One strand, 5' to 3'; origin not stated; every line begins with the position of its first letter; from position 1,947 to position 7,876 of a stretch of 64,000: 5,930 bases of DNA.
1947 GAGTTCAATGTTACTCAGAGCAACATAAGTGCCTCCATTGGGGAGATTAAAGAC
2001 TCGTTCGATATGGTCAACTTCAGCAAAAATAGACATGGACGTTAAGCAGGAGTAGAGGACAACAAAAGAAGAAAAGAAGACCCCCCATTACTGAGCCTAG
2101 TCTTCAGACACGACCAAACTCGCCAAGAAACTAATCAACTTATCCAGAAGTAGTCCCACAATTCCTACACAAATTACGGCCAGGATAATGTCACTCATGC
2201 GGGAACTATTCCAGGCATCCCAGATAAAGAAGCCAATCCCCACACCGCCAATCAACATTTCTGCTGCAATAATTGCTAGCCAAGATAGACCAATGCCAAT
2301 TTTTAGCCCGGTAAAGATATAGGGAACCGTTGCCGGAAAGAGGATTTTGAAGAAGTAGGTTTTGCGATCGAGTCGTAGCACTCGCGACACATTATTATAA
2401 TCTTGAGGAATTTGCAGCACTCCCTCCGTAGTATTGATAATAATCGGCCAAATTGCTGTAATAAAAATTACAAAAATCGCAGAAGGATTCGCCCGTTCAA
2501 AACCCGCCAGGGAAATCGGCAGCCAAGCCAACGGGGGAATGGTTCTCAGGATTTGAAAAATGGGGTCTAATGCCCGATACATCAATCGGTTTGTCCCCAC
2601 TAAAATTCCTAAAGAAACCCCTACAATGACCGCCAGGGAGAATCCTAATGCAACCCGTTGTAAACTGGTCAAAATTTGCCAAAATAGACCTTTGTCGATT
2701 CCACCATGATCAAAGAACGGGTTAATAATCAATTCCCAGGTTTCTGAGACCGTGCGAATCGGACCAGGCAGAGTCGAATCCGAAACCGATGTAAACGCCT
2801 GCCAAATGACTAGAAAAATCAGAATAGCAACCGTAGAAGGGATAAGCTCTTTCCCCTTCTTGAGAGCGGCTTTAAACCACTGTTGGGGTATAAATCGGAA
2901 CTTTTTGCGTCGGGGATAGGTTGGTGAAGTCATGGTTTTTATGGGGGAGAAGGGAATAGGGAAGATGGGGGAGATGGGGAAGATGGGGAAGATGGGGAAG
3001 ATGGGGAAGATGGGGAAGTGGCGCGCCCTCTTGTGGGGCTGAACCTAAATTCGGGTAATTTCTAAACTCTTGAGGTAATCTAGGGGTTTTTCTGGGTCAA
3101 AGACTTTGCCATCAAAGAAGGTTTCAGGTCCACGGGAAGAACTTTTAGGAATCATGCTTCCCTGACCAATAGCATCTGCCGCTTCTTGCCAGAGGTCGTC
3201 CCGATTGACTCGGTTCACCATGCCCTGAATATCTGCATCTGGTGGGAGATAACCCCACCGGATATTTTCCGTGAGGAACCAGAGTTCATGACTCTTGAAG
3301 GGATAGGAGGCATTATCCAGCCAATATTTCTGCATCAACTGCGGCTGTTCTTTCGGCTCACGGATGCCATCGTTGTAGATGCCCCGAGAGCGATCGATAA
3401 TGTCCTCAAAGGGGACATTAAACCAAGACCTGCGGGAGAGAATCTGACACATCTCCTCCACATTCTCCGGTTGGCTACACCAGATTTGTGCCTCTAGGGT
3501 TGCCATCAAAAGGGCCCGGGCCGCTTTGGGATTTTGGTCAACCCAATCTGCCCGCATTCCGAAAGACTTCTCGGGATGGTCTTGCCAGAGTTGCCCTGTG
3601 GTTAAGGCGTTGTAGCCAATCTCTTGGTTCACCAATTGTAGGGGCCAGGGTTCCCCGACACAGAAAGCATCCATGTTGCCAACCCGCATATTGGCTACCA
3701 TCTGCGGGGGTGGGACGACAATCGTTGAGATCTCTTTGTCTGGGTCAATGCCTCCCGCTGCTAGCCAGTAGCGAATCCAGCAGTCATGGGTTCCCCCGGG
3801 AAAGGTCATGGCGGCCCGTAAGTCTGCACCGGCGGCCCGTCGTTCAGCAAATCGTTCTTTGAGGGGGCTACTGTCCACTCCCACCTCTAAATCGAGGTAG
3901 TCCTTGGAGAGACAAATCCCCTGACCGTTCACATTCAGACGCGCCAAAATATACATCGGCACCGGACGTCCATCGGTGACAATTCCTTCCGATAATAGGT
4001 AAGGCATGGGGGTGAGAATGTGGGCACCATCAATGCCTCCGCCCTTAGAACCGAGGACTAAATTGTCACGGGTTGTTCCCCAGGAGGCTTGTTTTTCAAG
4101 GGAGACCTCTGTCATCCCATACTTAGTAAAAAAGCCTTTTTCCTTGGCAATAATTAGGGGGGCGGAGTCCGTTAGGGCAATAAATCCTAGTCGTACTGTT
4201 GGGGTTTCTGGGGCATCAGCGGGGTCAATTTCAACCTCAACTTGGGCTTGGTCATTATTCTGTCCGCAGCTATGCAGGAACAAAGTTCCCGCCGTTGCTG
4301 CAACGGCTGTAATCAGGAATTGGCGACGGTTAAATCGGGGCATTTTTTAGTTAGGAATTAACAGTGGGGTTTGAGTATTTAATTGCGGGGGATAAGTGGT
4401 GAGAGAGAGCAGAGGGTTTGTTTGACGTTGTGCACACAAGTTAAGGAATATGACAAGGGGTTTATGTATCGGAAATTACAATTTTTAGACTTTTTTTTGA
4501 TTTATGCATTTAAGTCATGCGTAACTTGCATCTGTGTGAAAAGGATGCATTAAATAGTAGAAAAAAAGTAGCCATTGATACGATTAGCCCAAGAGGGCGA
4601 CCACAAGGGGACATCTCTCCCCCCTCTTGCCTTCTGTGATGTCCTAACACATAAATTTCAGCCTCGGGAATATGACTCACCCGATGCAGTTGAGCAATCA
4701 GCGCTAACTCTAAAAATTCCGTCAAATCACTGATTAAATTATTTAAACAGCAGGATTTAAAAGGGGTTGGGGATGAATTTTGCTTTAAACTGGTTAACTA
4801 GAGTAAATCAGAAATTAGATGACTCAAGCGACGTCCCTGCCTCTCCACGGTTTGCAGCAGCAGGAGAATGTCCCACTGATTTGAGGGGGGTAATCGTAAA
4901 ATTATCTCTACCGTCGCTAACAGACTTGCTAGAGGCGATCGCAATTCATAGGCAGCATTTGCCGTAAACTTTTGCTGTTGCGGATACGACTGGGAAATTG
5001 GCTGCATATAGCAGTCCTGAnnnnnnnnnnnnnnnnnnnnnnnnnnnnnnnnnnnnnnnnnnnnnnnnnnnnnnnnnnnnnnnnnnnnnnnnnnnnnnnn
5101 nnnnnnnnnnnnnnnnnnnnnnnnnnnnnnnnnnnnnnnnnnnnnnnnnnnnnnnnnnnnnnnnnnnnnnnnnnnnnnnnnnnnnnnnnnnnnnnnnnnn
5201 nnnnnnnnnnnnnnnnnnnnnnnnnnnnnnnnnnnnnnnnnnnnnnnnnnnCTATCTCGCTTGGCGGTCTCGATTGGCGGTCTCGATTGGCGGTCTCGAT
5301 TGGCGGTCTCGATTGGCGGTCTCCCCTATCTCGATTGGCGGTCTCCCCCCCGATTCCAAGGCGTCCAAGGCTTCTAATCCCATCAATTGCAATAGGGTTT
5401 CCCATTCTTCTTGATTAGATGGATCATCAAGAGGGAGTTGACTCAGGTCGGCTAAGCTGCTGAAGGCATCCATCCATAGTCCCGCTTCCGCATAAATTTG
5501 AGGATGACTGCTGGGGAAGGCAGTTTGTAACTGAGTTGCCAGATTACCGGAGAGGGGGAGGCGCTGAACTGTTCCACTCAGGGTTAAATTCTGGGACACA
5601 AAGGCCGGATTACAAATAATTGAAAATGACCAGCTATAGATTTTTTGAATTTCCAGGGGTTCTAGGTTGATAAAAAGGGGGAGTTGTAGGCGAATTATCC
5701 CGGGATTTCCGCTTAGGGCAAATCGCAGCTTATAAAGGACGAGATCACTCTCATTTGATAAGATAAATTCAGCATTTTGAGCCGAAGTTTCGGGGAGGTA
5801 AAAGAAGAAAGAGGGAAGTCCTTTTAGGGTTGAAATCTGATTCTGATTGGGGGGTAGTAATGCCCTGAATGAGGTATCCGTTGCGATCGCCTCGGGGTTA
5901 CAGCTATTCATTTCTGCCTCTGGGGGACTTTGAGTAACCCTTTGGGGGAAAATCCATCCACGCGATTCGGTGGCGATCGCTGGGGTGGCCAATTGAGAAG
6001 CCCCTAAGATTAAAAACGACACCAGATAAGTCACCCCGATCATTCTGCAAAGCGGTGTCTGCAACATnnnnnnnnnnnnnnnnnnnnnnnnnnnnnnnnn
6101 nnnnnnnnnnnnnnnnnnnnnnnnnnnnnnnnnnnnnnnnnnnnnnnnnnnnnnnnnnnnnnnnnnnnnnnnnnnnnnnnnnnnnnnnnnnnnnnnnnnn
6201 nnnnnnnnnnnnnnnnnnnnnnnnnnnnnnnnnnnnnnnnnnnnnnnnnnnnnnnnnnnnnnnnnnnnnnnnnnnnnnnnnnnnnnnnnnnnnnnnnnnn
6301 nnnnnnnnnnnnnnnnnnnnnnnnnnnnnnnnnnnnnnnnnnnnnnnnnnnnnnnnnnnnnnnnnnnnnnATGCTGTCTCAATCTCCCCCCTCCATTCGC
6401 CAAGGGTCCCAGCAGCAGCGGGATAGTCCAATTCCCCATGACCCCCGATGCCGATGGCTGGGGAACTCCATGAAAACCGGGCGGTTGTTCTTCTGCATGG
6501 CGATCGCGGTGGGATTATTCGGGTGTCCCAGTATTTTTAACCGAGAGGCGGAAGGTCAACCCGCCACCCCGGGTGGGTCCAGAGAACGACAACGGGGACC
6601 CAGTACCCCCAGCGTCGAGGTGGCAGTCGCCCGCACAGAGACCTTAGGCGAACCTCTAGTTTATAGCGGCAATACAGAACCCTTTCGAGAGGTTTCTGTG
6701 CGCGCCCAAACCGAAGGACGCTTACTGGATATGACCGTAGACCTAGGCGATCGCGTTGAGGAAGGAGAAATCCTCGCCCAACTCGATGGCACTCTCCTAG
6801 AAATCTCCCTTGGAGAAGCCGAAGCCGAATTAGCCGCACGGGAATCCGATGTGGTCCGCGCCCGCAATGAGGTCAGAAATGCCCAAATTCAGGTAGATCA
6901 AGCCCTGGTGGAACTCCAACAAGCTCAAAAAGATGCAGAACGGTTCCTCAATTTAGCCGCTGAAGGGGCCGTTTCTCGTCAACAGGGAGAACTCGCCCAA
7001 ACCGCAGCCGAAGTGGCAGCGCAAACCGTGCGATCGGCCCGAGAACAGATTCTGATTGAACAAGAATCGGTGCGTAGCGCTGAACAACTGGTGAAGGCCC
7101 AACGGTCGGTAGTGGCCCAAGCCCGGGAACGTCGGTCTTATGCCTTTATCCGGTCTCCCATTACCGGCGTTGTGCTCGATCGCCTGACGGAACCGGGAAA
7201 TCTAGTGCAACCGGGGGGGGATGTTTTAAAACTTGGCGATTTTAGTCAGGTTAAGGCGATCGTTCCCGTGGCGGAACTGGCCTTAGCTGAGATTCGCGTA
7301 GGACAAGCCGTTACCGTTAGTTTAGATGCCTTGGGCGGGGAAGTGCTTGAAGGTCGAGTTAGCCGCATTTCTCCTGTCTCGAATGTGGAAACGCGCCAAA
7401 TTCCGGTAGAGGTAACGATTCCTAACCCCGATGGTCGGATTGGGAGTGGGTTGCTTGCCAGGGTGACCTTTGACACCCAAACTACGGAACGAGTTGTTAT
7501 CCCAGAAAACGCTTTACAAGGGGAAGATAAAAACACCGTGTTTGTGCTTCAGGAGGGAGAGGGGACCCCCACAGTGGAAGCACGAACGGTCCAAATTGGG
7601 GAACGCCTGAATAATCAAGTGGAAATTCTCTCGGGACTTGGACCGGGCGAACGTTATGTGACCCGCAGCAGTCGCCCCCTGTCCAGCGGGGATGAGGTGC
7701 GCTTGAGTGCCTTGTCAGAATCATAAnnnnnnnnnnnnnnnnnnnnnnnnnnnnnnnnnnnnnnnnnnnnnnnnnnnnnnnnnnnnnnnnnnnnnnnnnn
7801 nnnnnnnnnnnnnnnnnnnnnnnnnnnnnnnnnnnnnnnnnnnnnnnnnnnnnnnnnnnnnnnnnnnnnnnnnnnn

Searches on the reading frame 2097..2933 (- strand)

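Call 25: search_protein_families(library=pfam, proteins=[window:2097-2933:-], max_evalue=0.001)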
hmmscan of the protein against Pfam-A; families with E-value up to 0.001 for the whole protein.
window:2097-2933:- (278 aa): 1 family
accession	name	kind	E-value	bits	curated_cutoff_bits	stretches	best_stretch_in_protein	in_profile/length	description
PF00528.27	BPD_transp_1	-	2.1e-28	99.8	26.4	1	105-274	1-178/184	Binding-protein-dependent transport system inner membrane component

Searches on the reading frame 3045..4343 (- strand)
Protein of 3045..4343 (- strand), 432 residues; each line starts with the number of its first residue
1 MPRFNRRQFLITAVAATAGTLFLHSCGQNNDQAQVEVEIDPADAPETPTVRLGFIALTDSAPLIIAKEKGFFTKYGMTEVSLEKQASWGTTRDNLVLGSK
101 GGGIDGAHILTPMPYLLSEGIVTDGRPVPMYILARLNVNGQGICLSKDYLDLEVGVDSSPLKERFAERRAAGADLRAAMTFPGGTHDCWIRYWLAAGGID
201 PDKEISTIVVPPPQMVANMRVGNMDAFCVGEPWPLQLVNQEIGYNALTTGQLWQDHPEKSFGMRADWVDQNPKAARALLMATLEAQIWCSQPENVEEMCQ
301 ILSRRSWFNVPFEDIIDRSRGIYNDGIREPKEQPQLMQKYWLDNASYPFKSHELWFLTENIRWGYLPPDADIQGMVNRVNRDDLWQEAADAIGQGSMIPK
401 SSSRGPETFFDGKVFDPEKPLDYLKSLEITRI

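Call 25: search_protein_families(library=pfam, proteins=[window:3045-4343:-], max_evalue=0.001)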
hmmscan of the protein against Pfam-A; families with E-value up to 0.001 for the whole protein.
window:3045-4343:- (432 aa): 2 families
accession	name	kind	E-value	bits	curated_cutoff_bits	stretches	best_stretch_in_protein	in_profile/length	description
PF13379.11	NMT1_2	-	7.1e-106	354.1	24.7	1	43-303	1-252/252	NMT1-like family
PF09084.16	NMT1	-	0.00044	20.6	20.5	0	58-87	2-30/216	NMT1/THI5 like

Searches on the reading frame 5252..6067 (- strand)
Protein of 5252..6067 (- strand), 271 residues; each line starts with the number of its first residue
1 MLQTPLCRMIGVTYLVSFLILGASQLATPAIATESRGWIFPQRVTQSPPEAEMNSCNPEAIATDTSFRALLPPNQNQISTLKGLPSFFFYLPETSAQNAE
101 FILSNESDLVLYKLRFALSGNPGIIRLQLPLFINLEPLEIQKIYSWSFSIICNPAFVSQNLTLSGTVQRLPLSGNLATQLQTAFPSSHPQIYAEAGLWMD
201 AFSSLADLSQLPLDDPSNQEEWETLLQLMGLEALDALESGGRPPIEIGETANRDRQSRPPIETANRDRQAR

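Call 25: search_protein_families(library=pfam, proteins=[window:5252-6067:-], max_evalue=0.001)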
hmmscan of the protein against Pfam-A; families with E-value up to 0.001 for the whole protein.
window:5252-6067:- (271 aa): 1 family
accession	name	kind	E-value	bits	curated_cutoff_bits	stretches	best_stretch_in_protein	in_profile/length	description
PF06051.17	DUF928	-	2.7e-42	145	26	1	62-234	12-179/184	Domain of Unknown Function (DUF928)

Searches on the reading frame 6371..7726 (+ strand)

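Call 25: search_protein_families(library=pfam, proteins=[window:6371-7726:+], max_evalue=0.001)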
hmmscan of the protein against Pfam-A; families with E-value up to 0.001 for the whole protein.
window:6371-7726:+ (451 aa): 2 families
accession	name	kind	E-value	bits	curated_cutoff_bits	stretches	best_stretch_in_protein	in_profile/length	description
PF16576.10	HlyD_D23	-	2.6e-23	82.9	30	1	107-363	19-214/214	Barrel-sandwich domain of CusB or HlyD membrane-fusion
PF13437.12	HlyD_3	-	3.3e-19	70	22.2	1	260-354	2-97/106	HlyD family secretion protein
